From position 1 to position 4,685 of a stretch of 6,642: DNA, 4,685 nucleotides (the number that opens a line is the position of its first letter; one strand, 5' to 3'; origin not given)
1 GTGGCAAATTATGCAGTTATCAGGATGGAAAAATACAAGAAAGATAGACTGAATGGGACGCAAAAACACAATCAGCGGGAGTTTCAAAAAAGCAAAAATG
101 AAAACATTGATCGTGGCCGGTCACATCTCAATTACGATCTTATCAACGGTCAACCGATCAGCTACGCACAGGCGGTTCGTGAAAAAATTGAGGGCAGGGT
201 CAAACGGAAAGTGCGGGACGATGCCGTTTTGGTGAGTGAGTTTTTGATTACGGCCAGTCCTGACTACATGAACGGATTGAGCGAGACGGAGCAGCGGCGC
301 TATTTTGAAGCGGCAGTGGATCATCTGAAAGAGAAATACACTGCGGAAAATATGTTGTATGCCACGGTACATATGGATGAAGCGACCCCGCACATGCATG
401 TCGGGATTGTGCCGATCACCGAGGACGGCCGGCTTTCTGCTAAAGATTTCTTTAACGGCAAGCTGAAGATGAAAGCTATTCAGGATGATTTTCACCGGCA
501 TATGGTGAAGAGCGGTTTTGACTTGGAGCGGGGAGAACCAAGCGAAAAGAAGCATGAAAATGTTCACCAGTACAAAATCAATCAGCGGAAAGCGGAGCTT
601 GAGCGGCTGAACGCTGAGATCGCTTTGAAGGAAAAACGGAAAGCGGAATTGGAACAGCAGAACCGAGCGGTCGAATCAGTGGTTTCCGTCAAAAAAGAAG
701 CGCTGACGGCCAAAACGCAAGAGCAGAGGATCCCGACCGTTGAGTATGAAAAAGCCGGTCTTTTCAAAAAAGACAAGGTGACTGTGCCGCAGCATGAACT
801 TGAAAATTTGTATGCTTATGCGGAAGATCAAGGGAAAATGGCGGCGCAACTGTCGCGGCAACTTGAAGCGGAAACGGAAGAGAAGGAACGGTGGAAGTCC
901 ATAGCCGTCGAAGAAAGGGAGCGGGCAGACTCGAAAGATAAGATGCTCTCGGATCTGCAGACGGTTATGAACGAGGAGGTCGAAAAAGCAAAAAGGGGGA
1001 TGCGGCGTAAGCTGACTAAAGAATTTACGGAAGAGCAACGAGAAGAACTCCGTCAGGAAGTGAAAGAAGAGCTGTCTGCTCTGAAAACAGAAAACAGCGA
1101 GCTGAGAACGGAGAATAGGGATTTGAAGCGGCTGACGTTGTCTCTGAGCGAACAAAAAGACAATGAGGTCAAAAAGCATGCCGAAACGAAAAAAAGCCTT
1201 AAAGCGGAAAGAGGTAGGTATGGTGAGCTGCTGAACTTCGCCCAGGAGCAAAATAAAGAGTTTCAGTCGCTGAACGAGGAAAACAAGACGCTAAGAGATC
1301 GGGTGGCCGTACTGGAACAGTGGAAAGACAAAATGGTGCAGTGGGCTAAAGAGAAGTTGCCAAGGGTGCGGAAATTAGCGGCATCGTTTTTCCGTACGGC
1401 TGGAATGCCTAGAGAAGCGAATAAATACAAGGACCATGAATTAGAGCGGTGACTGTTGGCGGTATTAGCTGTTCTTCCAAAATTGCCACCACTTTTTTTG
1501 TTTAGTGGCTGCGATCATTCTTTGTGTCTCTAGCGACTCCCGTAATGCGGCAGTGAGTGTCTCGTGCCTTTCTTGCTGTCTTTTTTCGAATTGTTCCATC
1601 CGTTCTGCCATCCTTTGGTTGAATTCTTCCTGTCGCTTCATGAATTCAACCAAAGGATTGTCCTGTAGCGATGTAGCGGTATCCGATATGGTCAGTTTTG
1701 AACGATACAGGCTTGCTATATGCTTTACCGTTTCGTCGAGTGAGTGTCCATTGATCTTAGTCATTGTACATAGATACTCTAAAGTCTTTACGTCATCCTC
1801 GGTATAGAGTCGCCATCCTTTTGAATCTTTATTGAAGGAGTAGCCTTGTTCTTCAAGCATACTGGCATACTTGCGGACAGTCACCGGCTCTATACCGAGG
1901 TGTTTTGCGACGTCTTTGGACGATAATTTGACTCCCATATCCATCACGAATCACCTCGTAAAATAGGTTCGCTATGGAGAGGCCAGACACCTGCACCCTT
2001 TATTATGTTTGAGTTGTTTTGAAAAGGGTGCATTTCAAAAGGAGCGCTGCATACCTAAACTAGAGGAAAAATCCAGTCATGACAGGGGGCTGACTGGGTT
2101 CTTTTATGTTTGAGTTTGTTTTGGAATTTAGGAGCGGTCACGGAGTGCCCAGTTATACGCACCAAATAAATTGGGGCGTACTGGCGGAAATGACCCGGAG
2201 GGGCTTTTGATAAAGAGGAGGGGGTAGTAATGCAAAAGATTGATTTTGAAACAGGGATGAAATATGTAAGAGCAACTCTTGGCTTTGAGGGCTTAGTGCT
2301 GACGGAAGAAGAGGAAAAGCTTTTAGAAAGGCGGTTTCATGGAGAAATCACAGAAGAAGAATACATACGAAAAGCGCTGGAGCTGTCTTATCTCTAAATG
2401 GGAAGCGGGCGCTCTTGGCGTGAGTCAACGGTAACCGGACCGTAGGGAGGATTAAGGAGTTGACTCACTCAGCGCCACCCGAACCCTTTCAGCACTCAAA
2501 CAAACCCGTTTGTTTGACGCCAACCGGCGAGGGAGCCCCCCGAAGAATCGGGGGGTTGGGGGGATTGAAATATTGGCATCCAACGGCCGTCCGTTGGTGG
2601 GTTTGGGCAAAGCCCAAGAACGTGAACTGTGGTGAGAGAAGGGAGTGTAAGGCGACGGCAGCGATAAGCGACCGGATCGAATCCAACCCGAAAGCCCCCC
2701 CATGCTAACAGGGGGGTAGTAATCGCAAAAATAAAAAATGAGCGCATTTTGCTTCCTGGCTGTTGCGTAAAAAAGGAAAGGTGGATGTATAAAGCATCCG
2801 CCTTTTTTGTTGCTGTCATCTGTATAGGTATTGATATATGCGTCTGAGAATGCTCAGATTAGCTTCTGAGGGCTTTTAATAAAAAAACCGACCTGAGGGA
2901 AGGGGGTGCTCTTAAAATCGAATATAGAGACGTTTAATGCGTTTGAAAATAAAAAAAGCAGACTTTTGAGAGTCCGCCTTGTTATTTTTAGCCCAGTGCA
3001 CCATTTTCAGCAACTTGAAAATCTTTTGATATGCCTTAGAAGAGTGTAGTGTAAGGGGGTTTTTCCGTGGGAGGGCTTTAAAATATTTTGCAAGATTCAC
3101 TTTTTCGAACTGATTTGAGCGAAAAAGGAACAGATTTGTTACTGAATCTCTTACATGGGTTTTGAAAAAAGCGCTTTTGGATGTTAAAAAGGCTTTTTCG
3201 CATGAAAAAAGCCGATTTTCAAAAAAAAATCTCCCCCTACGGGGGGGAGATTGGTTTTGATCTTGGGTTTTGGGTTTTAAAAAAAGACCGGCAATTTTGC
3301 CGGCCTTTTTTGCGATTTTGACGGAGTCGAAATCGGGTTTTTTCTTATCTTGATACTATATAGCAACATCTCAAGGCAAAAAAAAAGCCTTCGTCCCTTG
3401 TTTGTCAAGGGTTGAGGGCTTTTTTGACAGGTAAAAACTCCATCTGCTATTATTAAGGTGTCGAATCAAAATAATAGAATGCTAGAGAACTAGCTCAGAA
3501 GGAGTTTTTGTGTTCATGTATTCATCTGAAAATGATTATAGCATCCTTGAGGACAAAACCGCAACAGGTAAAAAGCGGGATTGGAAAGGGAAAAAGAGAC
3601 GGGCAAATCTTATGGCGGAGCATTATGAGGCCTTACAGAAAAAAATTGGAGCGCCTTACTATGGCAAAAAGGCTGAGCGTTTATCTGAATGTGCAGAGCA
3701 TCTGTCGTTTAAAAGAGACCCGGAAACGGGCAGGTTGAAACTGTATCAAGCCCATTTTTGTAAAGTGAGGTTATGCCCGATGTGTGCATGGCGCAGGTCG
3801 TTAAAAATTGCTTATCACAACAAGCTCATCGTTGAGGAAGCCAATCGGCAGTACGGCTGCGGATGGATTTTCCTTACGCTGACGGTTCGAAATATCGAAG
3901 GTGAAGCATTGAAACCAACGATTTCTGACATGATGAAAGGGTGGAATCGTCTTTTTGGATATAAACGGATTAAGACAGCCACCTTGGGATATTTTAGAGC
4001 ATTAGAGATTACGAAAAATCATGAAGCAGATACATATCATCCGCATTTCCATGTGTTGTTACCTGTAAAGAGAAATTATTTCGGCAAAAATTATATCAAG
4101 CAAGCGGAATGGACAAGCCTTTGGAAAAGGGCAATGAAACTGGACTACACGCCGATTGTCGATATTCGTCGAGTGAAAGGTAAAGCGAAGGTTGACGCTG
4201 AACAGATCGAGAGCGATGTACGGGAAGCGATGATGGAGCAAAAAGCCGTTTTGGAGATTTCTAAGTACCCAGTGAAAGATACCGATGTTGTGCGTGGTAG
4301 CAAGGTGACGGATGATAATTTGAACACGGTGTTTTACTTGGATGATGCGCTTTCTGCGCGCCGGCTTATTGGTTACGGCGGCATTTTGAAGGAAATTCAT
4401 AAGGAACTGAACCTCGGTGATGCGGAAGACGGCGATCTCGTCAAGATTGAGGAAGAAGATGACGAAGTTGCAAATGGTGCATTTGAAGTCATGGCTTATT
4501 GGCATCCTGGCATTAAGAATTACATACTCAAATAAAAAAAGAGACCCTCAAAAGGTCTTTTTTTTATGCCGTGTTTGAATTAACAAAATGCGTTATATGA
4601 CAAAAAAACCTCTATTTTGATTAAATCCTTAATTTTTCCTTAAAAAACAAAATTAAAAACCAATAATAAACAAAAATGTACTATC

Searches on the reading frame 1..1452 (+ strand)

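Call 5: search_protein_families(library=pfam, proteins=[window:1-1452:+], max_evalue=0.1)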
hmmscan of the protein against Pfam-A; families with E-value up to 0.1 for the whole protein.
window:1-1452:+ (483 aa): 2 families
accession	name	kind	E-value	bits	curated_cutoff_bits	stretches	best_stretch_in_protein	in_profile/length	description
PF01076.25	Mob_Pre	-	7.6e-74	248.2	25.5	1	1-192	1-195/196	Plasmid recombination enzyme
PF03432.20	Relaxase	-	0.037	14.7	24.6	1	98-163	60-125/132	MobA/VirD2-like, nuclease domain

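Call 6: search_protein_families(library=ncbifam, proteins=[window:1-1452:+], max_evalue=0.1)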
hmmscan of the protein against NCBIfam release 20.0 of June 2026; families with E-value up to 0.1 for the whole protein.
window:1-1452:+ (483 aa): 1 family
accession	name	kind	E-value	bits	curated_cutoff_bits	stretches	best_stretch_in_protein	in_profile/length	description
NF041497.1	MobV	equivalog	8.3e-59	198.8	100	1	3-185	2-187/187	MobV family relaxase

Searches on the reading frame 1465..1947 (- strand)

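Call 5: search_protein_families(library=pfam, proteins=[window:1465-1947:-], max_evalue=0.1)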
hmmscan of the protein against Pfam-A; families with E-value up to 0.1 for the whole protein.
window:1465-1947:- (160 aa): 10 families
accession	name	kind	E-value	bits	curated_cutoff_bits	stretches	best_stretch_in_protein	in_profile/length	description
PF13152.11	DUF3967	-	1.7e-09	37.7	22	1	123-157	1-35/35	Protein of unknown function (DUF3967)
PF13411.12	MerR_1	-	1.4e-07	31.9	21.6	1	9-72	2-61/69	MerR HTH family regulatory protein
PF01325.25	Fe_dep_repress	-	0.0046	17.6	26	1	7-41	22-56/60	Iron dependent repressor, N-terminal DNA binding domain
PF13545.12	HTH_Crp_2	-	0.0079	16.6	27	1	6-36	21-51/70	Crp-like helix-turn-helix domain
PF13412.12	HTH_24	-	0.015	15.3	21.9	1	8-36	18-46/48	Winged helix-turn-helix DNA-binding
PF09339.16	HTH_IclR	-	0.048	13.9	22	1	8-36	19-47/52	IclR helix-turn-helix domain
PF08279.18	HTH_11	-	0.051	13.9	25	0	8-45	16-54/55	HTH domain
PF06971.19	Put_DNA-bind_N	-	0.057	14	27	0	8-26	28-46/49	Putative DNA-binding protein N-terminus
PF19618.4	DUF6123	-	0.058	13.9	27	0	22-59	4-41/89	Family of unknown function (DUF6123)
PF12728.13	HTH_17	-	0.067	13.9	27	0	8-28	2-22/51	Helix-turn-helix domain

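Call 6: search_protein_families(library=ncbifam, proteins=[window:1465-1947:-], max_evalue=0.1)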
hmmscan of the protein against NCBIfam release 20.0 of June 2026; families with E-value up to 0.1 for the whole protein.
window:1465-1947:- (160 aa): 18 families
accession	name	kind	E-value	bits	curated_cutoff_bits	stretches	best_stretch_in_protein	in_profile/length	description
NF007069.0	PRK09514.1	equivalog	0.00043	20.3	143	1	12-109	6-100/141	Zn(2+)-responsive transcriptional regulator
NF041849.1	trans_regNmlR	equivalog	0.00092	19.3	175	1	11-121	4-113/117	stress response transcriptional regulator NmlR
TIGR00714.1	hscB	equivalog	0.0012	19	46.75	1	82-159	68-143/156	Fe-S protein assembly co-chaperone HscB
TIGR02051.1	MerR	equivalog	0.0026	18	150.85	1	13-131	5-116/124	mercury resistance transcriptional regulator MerR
NF047375.1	HeatShock_HspR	equivalog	0.0026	17.7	105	1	13-95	9-87/92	heat shock protein transcriptional repressor HspR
TIGR02043.1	ZntR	equivalog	0.0038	17.4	167.95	1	12-76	6-67/131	Zn(2+)-responsive transcriptional regulator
NF052285.1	GABA_TF_GabR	exception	0.0039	16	600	1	8-125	23-135/456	MocR-like transcriptional regulator GabR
NF009647.0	PRK13182.1-2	equivalog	0.0049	16.9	165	1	4-128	1-122/176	chromosome-anchoring protein RacA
NF032893.0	tail-700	domain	0.0075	14.8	100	1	21-150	545-670/681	PLxRFG domain-containing protein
TIGR00122.1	birA_repr_reg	equivalog_domain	0.013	15.4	70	1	8-52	14-58/69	biotin operon repressor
NF049902.1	FTL_1293_fam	exception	0.014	15.6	170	1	10-130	25-136/150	FTL_1293 family small RNA FtrC-regulated protein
NF003996.0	PRK05472.2-5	equivalog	0.016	15.1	138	1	6-35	24-53/209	redox-sensing transcriptional repressor Rex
NF033546.1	transpos_IS21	equivalog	0.019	14.5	160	0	3-31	4-32/294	IS21 family transposase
NF052282.1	PLP_TF_PdxR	equivalog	0.026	13.6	320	1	8-149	25-157/448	MocR-like pyridoxine biosynthesis transcription factor PdxR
TIGR01884.1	cas_HTH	subfamily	0.028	13.8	60.2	0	9-49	158-198/202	CRISPR-associated CARF protein Csa3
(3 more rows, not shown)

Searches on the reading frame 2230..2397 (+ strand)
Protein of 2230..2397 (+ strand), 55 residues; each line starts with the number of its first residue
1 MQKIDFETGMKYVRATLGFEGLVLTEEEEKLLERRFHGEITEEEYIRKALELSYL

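Call 5: search_protein_families(library=pfam, proteins=[window:2230-2397:+], max_evalue=0.1)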
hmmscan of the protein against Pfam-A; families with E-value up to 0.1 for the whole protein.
window:2230-2397:+ (55 aa): 1 family
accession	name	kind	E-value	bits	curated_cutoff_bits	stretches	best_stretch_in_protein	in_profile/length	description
PF18495.6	VbhA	-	0.00024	21.4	25.9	1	14-50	9-45/47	Antitoxin VbhA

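Call 6: search_protein_families(library=ncbifam, proteins=[window:2230-2397:+], max_evalue=0.1)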
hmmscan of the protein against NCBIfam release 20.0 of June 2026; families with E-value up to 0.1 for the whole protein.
window:2230-2397:+ (55 aa): 0 families

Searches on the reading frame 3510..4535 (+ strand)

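Call 5: search_protein_families(library=pfam, proteins=[window:3510-4535:+], max_evalue=0.1)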
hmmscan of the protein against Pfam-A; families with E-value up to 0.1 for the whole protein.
window:3510-4535:+ (341 aa): 2 families
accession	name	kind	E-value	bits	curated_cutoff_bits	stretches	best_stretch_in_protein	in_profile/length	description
PF01446.23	Rep_1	-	1.3e-79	267.7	33.2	1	76-339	2-253/253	Replication protein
PF23343.2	REP_ORF2-G2P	-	1.4e-05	25.7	27.8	1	120-206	2-75/99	Replication-associated protein ORF2/G2P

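Call 6: search_protein_families(library=ncbifam, proteins=[window:3510-4535:+], max_evalue=0.1)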
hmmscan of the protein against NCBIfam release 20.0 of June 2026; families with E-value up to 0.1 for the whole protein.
window:3510-4535:+ (341 aa): 1 family
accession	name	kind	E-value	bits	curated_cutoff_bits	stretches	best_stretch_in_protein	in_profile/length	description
NF003505.0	PRK05170.2-3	equivalog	0.0032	17.2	206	1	230-305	52-126/164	YcgN family cysteine cluster protein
